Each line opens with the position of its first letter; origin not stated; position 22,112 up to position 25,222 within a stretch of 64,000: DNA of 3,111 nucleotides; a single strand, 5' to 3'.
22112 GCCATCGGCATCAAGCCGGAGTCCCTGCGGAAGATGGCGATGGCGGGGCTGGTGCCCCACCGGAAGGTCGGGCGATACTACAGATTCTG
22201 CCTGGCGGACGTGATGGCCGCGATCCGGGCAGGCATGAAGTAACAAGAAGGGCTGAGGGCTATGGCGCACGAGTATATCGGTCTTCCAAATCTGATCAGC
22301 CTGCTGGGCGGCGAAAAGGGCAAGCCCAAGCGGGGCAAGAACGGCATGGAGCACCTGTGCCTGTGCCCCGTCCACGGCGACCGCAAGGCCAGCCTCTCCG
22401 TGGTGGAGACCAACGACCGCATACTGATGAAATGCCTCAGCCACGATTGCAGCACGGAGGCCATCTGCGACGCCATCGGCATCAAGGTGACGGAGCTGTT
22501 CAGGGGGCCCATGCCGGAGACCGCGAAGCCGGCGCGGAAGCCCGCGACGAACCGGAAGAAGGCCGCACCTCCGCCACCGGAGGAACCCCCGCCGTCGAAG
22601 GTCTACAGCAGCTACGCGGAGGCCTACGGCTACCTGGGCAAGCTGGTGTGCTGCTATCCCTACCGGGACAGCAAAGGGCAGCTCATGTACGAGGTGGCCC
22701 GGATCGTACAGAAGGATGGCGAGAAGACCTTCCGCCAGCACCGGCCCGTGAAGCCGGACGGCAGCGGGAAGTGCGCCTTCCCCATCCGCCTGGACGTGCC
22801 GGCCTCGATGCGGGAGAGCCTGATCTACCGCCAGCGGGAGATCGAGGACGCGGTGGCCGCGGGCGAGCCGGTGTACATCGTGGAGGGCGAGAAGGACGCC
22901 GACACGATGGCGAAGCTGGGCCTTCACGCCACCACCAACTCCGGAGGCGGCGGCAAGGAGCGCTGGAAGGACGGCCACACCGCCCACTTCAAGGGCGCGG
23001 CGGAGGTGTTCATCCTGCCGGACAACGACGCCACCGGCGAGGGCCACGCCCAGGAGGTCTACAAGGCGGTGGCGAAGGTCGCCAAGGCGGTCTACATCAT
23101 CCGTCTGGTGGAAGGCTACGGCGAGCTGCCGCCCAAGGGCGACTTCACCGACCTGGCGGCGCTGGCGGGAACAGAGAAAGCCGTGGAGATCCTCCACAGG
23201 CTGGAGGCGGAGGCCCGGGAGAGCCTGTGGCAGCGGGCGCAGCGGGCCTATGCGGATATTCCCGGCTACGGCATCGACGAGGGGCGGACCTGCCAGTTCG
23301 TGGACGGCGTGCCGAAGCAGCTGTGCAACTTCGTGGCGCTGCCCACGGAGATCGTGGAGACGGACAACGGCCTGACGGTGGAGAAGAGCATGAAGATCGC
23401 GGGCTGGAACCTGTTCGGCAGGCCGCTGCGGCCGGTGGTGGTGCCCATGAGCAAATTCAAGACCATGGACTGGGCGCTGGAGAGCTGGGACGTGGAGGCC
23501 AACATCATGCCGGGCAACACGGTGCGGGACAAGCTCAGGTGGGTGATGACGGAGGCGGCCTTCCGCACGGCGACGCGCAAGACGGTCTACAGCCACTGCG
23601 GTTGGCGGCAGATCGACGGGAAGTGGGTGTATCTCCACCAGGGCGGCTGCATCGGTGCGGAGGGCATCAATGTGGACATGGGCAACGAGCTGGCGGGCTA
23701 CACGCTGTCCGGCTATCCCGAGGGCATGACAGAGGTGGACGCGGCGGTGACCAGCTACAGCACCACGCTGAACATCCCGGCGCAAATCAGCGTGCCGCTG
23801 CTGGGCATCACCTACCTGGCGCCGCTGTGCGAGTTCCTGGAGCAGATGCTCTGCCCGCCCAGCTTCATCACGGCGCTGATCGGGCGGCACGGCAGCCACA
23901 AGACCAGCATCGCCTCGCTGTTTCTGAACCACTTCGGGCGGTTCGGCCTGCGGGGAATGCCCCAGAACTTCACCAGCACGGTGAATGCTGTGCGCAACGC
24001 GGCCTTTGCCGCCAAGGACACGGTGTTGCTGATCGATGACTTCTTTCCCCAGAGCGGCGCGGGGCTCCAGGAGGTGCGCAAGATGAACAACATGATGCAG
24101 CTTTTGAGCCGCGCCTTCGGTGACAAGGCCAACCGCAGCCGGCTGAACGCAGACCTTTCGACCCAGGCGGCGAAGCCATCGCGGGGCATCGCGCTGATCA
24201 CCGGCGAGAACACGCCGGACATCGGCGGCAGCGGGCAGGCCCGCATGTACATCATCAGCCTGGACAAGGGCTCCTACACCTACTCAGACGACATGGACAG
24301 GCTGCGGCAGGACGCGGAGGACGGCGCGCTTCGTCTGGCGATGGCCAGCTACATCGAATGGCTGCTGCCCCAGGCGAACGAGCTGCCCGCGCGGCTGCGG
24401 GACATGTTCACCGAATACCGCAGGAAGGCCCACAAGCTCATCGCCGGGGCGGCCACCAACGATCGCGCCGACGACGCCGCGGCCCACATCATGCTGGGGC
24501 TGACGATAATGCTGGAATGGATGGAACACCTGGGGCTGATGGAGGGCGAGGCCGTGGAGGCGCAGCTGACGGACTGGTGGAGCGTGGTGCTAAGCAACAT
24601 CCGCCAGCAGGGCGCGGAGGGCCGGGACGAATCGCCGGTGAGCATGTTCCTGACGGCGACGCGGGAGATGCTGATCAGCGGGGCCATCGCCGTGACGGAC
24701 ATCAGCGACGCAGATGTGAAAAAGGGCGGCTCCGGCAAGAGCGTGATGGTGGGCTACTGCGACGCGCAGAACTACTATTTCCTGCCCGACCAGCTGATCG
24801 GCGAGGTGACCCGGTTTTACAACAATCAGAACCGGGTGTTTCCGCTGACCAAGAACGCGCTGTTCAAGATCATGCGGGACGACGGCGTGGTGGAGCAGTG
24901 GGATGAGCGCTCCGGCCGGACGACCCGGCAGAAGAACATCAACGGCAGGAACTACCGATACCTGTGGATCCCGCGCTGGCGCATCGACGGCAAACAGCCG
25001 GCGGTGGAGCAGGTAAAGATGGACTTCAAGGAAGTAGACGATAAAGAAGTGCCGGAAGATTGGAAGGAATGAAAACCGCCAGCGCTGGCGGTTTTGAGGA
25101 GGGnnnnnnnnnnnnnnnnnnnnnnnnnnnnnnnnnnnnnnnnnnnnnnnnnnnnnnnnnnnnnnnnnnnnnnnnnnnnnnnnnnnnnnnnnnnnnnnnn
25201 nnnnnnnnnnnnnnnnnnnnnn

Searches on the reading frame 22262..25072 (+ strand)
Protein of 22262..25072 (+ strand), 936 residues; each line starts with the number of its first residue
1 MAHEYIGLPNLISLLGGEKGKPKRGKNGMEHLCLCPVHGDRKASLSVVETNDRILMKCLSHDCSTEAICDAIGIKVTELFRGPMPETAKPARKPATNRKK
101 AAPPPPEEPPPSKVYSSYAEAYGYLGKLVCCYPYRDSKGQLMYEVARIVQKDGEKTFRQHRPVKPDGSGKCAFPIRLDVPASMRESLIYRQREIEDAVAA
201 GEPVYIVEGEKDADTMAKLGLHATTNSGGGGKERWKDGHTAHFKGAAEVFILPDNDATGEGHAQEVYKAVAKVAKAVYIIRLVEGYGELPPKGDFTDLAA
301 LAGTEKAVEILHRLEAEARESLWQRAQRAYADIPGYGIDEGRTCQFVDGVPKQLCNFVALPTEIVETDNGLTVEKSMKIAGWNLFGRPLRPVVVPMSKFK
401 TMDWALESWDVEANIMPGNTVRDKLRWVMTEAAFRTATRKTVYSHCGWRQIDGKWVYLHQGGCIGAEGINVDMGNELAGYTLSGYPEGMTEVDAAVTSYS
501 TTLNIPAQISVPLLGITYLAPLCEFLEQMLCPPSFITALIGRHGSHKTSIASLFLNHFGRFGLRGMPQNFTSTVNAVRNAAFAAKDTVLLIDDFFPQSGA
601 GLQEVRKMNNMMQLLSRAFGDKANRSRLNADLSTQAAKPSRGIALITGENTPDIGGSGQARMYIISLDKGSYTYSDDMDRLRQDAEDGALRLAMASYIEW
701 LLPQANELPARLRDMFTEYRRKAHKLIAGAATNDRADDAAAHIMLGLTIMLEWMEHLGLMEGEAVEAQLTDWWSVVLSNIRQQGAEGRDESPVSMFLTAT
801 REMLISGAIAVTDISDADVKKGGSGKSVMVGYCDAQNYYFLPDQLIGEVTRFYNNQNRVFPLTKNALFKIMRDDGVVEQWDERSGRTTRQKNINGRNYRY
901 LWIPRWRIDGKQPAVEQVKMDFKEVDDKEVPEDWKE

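Call 19: search_protein_families(library=phrogs, proteins=[window:22262-25072:+], max_evalue=0.001)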
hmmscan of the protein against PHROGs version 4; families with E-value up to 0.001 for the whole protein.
window:22262-25072:+ (936 aa): 5 families
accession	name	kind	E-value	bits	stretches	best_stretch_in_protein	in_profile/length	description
phrog_6088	-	DNA, RNA and nucleotide metabolism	3.9e-21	76.2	1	27-300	18-281/772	DNA primase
phrog_239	-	DNA, RNA and nucleotide metabolism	2.8e-15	57.3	1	30-297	40-294/801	DNA primase/helicase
phrog_47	-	DNA, RNA and nucleotide metabolism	4.1e-07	29.9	0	14-65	37-86/947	DNA primase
phrog_849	-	DNA, RNA and nucleotide metabolism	7.3e-07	29.5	1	200-305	237-334/435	DNA primase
phrog_1139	-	DNA, RNA and nucleotide metabolism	0.00017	20.7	1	537-772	547-776/895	DNA primase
